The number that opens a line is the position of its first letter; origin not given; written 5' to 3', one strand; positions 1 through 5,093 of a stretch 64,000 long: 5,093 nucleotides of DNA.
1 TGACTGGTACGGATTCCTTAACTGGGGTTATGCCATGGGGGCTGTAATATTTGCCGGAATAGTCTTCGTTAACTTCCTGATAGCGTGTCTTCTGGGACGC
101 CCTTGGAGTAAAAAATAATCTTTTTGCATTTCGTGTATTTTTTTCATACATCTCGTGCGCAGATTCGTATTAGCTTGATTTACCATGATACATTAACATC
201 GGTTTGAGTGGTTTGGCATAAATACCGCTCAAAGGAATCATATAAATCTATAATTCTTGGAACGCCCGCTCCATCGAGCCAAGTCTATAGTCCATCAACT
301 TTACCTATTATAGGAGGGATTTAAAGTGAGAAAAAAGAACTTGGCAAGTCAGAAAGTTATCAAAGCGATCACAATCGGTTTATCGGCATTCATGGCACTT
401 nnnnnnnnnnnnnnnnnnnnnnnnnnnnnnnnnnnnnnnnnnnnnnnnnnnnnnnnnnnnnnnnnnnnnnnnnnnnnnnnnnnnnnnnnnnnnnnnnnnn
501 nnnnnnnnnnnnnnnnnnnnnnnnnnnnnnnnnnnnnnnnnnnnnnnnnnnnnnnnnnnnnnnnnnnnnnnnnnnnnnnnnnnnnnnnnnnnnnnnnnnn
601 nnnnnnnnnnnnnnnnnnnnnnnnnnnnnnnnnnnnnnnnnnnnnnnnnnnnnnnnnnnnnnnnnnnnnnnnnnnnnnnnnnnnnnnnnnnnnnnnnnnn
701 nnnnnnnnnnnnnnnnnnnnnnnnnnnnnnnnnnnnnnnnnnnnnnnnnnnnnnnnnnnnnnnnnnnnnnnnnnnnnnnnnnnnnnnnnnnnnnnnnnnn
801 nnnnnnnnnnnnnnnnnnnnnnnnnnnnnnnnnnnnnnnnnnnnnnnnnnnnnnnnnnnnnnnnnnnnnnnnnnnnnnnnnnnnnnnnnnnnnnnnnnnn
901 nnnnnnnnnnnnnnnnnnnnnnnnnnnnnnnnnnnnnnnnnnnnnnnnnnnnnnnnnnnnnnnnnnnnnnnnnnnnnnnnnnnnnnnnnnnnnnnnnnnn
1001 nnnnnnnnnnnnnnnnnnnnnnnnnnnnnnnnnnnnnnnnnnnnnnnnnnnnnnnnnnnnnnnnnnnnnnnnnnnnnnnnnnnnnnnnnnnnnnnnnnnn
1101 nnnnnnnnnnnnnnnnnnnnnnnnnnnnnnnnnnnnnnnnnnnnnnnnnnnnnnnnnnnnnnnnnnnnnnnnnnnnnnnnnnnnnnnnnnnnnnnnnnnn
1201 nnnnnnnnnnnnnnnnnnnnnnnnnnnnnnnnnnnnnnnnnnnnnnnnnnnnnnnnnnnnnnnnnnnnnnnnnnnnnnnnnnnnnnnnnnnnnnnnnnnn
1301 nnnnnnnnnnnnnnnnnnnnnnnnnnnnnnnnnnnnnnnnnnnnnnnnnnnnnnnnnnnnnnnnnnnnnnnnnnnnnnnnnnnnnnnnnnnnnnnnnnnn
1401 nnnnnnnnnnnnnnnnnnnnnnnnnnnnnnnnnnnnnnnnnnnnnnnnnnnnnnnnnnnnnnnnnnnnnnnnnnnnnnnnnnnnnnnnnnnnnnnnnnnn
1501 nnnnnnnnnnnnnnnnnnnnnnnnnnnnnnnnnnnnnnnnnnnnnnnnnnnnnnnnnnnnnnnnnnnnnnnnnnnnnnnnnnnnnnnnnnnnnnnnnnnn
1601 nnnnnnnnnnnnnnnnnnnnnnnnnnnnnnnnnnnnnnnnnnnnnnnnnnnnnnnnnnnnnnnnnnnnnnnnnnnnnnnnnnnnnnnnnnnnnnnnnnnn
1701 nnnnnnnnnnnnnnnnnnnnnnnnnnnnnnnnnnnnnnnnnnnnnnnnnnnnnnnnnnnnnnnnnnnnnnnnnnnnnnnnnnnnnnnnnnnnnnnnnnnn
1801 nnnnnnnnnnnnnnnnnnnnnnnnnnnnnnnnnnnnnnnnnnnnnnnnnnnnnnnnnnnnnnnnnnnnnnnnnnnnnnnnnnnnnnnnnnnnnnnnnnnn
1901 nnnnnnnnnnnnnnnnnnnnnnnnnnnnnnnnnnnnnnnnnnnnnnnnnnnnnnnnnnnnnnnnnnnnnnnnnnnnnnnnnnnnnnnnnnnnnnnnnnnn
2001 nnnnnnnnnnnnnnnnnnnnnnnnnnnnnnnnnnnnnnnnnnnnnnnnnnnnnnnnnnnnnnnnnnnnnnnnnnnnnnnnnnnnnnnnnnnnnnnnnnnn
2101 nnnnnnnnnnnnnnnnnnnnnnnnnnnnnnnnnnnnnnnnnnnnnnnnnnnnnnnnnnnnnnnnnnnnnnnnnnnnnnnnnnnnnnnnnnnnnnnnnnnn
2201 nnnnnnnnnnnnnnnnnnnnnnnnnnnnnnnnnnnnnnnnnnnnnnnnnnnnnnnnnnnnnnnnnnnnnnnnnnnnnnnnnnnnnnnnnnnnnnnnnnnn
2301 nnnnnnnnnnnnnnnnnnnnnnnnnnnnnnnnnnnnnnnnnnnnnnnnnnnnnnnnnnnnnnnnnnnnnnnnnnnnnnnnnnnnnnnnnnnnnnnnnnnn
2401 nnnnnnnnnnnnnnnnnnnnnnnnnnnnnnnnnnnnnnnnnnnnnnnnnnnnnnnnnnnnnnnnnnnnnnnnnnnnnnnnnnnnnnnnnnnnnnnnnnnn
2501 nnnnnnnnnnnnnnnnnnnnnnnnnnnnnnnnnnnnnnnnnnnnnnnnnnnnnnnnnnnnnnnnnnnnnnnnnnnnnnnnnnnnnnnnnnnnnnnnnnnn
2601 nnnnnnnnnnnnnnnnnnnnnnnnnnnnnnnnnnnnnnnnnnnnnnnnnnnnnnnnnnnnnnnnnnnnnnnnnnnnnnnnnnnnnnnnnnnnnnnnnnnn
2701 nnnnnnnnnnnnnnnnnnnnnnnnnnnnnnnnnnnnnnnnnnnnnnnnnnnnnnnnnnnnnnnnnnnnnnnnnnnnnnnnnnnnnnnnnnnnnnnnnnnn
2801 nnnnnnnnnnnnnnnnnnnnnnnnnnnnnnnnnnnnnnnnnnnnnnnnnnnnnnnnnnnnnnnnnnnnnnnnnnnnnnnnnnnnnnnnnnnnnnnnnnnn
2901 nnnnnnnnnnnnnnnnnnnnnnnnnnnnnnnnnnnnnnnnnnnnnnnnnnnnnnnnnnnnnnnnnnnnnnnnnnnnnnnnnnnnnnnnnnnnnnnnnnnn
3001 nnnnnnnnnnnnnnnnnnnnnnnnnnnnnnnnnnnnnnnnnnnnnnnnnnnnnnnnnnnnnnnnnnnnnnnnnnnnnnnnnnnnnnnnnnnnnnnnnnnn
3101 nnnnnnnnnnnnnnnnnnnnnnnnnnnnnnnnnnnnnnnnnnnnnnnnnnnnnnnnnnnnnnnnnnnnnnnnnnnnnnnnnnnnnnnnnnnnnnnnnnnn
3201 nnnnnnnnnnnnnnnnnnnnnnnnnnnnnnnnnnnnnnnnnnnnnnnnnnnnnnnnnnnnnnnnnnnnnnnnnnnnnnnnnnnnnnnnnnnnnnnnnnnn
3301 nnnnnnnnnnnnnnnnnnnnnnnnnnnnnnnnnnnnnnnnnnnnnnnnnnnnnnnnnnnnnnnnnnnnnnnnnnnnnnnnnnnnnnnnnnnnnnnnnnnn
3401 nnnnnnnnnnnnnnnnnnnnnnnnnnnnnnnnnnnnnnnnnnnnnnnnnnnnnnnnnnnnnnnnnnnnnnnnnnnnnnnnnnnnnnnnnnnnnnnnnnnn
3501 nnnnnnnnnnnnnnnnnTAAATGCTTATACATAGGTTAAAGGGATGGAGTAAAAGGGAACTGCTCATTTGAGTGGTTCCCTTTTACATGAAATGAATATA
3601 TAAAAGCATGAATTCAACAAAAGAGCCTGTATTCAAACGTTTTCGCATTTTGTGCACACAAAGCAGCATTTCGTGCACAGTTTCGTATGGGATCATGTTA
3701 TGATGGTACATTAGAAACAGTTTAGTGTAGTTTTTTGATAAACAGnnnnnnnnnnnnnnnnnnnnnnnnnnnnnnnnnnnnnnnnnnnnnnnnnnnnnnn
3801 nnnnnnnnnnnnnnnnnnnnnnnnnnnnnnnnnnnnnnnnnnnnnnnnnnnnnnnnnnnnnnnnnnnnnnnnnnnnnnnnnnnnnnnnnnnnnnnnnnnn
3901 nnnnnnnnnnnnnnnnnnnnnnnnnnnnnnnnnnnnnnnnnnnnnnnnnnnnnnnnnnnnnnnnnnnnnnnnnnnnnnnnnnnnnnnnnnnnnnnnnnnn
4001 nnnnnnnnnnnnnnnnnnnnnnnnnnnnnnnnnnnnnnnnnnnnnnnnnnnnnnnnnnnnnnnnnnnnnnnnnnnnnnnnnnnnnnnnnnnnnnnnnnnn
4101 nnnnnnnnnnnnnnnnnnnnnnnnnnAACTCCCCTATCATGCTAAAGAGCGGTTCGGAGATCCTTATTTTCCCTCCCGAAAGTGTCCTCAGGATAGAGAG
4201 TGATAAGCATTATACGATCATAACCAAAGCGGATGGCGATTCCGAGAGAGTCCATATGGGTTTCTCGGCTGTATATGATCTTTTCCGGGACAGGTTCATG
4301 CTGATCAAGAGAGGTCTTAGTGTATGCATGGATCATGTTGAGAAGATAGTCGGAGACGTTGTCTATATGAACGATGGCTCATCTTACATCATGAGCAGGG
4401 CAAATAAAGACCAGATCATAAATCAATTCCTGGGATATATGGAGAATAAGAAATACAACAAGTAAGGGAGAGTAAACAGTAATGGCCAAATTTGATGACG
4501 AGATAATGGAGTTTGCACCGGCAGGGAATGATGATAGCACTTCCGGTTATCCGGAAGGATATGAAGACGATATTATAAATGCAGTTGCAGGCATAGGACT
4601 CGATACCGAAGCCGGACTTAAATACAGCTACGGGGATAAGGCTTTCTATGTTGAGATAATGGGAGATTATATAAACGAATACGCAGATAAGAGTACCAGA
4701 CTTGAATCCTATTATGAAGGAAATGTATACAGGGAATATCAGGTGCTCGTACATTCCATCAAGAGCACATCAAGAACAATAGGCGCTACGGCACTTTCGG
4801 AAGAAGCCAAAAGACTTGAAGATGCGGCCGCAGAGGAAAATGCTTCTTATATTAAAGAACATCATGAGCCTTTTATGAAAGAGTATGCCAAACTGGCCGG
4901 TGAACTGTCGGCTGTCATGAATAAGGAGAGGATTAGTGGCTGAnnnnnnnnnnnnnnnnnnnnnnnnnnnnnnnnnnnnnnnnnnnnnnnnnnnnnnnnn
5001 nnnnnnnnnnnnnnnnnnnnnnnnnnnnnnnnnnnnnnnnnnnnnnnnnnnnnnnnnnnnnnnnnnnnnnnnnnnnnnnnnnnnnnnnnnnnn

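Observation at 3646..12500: Five-gene translationally coupled, multi-branch phosphorelay operon linking a LytTR regulator to c-di-GMP turnover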

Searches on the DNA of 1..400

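Call 53: search_rna_families(source=window, start=1, end=400, threshold=evalue, max_evalue=10, show_alignments=2)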
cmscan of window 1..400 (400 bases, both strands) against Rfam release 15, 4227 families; matches with E-value up to 10: 0.
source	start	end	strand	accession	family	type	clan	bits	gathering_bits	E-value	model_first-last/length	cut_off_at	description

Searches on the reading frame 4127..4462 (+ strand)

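Call 10: search_protein_families(library=pfam, proteins=[window:4127-4462:+], max_evalue=10)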
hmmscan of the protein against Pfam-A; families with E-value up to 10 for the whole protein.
seq(112 aa): 5 families
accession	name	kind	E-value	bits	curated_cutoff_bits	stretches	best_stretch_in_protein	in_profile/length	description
PF04397.21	LytTR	-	1.9e-05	25.2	22.6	1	11-97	2-93/98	LytTr DNA-binding domain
PF05883.17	Baculo_RING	-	0.014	15.8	26.7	1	48-103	13-68/139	Baculovirus U-box/Ring-like domain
PF03478.24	Beta-prop_KIB1-4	-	0.04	13.9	27.4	1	32-89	185-234/242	KIB1-4 beta-propeller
PF12123.13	CBD_PlyG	-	0.073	13.2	28.2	1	73-110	3-40/44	PlyG Cell wall binding domain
PF13031.12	DUF3892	-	0.11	13.4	22.3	1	77-99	44-66/71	Protein of unknown function (DUF3892)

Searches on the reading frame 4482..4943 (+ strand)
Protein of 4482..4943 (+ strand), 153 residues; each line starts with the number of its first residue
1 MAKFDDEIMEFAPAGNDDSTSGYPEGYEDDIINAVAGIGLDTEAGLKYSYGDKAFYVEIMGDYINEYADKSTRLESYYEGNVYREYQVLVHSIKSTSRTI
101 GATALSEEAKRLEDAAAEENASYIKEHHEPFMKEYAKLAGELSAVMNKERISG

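Call 5: search_protein_families(library=pfam, proteins=[window:4482-4943:+], max_evalue=0.01)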
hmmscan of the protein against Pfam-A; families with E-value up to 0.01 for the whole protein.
window:4482-4943:+ (153 aa): 1 family
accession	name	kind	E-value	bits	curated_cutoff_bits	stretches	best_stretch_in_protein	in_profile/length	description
PF01627.28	Hpt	-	1.5e-07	32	24.6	1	58-118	1-60/84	Hpt domain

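Call 8: search_protein_families(library=ncbifam, proteins=[window:4482-4943:+], max_evalue=0.001)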
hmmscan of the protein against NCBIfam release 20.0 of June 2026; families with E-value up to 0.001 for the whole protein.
window:4482-4943:+ (153 aa): 0 families

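Call 11: find_encoding_contigs(protein=window:4482-4943:+, flank=10000, max_places=6)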
Protein window:4482-4943:+ (153 aa): no gene with exactly this product is on record in the collection.

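Call 27: find_related_loci(query=window:4482-4943:+, collection=metagenome_contigs, flank=10000)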
Query window:4482-4943:+ (153 aa) in metagenome_contigs; peptide patterns used: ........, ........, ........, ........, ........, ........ (x = any residue, [..] = any of these).
173 stretches matched a pattern, but none encodes a relative of the query by tblastn (E <= 1e-3).
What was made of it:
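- Tried and rejected: The metagenome scan with g2 found none (call 27).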

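Call 83: list_cluster_members(proteins=[window:4482-4943:+, window:4936-7317:+, window:7319-9850:+, window:9840-12500:+, window:326-3520:+])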
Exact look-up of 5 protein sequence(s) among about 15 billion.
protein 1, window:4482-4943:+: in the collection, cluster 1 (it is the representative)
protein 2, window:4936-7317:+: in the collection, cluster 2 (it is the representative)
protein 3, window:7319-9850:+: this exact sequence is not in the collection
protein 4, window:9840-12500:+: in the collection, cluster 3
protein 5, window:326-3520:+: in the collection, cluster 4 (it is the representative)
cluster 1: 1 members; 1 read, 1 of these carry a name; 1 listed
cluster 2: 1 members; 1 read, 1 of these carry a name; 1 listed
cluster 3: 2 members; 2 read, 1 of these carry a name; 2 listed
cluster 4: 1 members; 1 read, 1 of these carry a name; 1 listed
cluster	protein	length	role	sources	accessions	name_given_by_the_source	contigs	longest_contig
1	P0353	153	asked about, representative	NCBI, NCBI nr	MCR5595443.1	MAG: Hpt domain-containing protein [Lachnospiraceae bacterium] | Hpt domain-containing protein [Lachnospiraceae bacterium]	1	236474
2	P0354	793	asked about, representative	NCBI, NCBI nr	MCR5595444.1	MAG: response regulator [Lachnospiraceae bacterium] | response regulator [Lachnospiraceae bacterium]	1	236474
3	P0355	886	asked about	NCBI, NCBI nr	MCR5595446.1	MAG: DegV family EDD domain-containing protein [Lachnospiraceae bacterium] | DegV family EDD domain-containing protein [Lachnospiraceae bacterium]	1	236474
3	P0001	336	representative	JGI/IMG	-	-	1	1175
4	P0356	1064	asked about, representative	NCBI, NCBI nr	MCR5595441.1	MAG: hypothetical protein K6G12_06310 [Lachnospiraceae bacterium] | hypothetical protein [Lachnospiraceae bacterium]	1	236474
